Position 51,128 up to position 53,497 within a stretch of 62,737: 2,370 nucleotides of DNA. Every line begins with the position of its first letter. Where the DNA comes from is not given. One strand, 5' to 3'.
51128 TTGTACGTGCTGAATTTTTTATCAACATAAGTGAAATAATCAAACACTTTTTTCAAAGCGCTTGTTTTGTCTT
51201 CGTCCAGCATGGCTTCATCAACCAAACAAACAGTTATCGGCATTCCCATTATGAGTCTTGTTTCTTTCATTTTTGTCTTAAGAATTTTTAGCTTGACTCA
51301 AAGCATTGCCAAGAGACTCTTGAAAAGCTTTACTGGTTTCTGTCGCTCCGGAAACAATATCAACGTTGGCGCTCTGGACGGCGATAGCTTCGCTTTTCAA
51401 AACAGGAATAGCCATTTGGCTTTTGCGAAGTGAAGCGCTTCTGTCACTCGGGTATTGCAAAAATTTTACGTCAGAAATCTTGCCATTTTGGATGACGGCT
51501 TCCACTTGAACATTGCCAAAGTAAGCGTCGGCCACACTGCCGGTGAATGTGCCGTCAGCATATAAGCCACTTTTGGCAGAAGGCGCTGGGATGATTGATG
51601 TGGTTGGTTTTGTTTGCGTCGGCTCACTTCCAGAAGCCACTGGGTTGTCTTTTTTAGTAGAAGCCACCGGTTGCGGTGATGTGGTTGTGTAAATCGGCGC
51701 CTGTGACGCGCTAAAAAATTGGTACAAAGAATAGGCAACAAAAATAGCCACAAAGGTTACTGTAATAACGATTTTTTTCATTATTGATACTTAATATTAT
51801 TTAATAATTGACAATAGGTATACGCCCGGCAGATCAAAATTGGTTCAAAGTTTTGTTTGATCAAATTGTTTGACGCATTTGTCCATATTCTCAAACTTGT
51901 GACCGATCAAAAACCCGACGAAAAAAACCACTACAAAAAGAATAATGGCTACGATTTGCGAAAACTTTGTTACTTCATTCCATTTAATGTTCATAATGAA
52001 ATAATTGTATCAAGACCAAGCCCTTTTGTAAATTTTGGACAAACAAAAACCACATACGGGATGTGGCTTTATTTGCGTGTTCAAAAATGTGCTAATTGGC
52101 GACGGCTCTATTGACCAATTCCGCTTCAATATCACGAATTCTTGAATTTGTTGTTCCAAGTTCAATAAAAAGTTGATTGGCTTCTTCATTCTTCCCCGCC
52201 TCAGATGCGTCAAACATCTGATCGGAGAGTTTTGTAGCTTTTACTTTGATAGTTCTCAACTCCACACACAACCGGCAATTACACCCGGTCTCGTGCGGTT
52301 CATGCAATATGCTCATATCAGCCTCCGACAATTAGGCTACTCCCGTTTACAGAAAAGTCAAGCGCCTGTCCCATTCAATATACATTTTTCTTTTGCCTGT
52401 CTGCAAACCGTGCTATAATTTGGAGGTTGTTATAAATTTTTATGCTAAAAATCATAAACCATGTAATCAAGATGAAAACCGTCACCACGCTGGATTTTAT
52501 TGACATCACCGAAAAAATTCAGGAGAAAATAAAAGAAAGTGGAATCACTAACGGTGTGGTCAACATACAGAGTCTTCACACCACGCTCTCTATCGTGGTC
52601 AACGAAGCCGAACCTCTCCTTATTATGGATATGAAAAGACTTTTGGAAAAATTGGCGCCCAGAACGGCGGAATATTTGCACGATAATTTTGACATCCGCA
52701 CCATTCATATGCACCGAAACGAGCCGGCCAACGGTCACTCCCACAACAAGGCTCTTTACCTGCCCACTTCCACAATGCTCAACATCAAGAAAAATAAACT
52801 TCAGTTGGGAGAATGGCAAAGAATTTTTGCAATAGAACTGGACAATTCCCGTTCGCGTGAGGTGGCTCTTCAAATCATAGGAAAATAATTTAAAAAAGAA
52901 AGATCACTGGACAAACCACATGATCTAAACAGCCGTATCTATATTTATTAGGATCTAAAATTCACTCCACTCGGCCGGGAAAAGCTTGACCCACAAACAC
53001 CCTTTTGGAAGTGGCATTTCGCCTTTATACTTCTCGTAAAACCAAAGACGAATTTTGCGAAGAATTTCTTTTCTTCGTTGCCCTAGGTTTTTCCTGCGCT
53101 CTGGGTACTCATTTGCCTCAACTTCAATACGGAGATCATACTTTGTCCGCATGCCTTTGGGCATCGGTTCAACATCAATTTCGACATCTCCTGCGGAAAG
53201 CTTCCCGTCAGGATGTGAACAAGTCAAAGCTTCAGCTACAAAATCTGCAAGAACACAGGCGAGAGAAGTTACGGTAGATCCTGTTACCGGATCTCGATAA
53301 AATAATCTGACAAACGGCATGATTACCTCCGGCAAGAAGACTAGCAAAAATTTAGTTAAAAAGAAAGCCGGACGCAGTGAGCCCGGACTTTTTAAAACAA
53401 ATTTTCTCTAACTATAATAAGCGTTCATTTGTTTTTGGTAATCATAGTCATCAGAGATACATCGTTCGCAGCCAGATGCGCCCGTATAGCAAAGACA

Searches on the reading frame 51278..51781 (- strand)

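Call 6: search_protein_families(library=pfam, proteins=[window:51278-51781:-], max_evalue=0.1)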
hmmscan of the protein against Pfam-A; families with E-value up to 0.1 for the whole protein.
window:51278-51781:- (167 aa): 1 family
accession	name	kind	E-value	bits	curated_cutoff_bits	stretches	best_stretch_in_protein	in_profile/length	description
PF04205.19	FMN_bind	-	2.1e-09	38.3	22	1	88-161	3-76/77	FMN-binding domain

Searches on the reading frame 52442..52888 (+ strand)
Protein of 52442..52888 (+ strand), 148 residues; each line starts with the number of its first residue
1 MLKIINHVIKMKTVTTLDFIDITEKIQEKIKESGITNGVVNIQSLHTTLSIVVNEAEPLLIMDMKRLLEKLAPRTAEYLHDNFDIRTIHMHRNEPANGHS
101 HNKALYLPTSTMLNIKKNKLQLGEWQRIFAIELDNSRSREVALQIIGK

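Call 6: search_protein_families(library=pfam, proteins=[window:52442-52888:+], max_evalue=0.1)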
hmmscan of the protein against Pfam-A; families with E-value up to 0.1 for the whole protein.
window:52442-52888:+ (148 aa): 2 families
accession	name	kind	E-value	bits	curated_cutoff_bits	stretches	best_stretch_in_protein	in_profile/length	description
PF01894.22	UPF0047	-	2.8e-31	108.5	27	1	21-145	1-117/117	Uncharacterised protein family UPF0047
PF06245.16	DUF1015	-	0.012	15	25.8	1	43-117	237-310/325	Protein of unknown function (DUF1015)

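Call 13: find_encoding_contigs(protein=window:52442-52888:+, flank=10000)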
Protein window:52442-52888:+ (148 aa): no gene with exactly this product is on record in the collection.

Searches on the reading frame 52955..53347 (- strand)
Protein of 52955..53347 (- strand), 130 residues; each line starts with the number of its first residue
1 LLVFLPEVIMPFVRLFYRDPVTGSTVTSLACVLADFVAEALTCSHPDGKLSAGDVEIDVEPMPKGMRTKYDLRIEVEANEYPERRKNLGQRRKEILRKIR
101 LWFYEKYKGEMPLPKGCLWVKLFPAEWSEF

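Call 6: search_protein_families(library=pfam, proteins=[window:52955-53347:-], max_evalue=0.1)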
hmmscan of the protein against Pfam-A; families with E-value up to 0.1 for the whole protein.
window:52955-53347:- (130 aa): 0 families

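Call 53: search_protein_families(library=ncbifam, proteins=[window:52955-53347:-], max_evalue=1)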
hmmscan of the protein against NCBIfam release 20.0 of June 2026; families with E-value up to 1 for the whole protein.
window:52955-53347:- (130 aa): 0 families

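Call 74: search_protein_families(library=phrogs, proteins=[window:52955-53347:-], max_evalue=0.01)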
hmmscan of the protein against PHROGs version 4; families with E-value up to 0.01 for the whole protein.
window:52955-53347:- (130 aa): 0 families

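Call 75: search_protein_families(library=padloc, proteins=[window:52955-53347:-], max_evalue=0.01)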
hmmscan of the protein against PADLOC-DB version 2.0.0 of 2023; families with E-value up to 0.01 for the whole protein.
window:52955-53347:- (130 aa): 0 families
